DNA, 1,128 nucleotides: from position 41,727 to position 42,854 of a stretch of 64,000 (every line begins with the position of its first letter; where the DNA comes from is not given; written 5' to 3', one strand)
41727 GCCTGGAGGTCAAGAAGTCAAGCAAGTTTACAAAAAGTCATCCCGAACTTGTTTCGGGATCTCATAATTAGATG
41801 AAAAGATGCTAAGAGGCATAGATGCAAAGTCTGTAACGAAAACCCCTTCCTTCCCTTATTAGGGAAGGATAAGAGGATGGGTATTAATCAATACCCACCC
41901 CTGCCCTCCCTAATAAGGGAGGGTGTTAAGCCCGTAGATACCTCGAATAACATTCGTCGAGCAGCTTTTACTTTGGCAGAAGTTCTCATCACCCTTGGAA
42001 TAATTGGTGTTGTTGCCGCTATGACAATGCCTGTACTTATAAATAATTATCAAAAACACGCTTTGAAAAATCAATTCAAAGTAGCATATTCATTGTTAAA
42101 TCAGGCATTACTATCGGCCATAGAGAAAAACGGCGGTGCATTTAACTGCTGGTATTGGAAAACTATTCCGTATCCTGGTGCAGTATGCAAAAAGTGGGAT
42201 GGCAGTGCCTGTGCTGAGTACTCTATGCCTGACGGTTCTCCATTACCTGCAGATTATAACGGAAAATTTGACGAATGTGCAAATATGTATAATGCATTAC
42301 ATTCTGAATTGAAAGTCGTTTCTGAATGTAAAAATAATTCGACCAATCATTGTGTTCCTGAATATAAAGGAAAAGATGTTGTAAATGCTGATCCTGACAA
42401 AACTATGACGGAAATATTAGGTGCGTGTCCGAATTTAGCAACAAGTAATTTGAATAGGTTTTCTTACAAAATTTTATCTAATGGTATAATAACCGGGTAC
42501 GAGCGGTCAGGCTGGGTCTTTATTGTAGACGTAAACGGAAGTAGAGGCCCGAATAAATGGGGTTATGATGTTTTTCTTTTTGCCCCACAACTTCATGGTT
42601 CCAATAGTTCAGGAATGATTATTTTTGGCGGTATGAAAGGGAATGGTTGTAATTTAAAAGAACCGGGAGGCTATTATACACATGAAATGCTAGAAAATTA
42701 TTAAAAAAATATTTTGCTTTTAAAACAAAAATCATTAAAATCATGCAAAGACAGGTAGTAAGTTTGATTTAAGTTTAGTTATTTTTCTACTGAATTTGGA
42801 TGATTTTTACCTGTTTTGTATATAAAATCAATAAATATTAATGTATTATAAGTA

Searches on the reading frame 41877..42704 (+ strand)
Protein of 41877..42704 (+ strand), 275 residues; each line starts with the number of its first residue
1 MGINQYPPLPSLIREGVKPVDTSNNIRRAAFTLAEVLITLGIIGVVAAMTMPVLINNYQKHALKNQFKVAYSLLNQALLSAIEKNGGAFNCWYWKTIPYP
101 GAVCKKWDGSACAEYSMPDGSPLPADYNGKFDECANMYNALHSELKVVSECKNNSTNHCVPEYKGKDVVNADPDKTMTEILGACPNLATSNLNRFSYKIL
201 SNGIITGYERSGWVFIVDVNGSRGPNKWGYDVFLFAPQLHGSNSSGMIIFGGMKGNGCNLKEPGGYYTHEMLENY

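Call 11: search_protein_families(library=pfam, proteins=[window:41877-42704:+], max_evalue=0.01)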
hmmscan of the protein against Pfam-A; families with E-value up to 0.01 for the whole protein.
window:41877-42704:+ (275 aa): 1 family
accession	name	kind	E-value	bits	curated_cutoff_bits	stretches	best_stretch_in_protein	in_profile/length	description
PF07963.17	N_methyl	-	7.1e-05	22.7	21.2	1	27-50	3-26/27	Prokaryotic N-terminal methylation motif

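Call 27: find_encoding_contigs(protein=window:41877-42704:+, flank=1000, max_places=10)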
Protein window:41877-42704:+ (275 aa): 7 contigs read that carry it; 5 places shown.
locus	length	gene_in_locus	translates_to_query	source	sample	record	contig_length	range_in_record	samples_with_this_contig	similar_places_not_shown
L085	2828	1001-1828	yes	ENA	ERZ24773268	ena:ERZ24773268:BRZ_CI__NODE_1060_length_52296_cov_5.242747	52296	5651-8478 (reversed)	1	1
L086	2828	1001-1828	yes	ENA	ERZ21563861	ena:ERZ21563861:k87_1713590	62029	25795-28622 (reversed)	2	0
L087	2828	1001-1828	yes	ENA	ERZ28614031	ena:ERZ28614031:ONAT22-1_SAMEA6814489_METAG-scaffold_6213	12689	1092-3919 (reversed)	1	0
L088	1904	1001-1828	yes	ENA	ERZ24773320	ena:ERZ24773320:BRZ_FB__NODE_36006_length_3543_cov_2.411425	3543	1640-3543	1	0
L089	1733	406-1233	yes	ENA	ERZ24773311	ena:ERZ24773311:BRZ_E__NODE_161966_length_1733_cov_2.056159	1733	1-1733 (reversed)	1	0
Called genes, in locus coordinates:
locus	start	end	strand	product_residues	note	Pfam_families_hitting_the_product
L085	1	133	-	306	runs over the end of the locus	PF14305:ATPgrasp_TupA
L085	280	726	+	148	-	PF00383:dCMP_cyt_deam_1, PF14437:MafB19-deam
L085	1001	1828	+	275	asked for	-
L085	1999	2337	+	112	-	PF02049:FliE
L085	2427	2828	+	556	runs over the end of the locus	PF01514:YscJ_FliF, PF08345:YscJ_FliF_C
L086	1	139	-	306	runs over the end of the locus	PF14305:ATPgrasp_TupA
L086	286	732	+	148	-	PF00383:dCMP_cyt_deam_1, PF14437:MafB19-deam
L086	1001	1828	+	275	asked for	-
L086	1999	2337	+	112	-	PF02049:FliE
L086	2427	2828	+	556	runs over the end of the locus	PF01514:YscJ_FliF, PF08345:YscJ_FliF_C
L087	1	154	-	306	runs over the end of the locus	PF14305:ATPgrasp_TupA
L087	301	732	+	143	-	PF00383:dCMP_cyt_deam_1, PF14437:MafB19-deam (weak)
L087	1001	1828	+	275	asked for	-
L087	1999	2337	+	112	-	PF02049:FliE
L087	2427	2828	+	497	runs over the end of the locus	?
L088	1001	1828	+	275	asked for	-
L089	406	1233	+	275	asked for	-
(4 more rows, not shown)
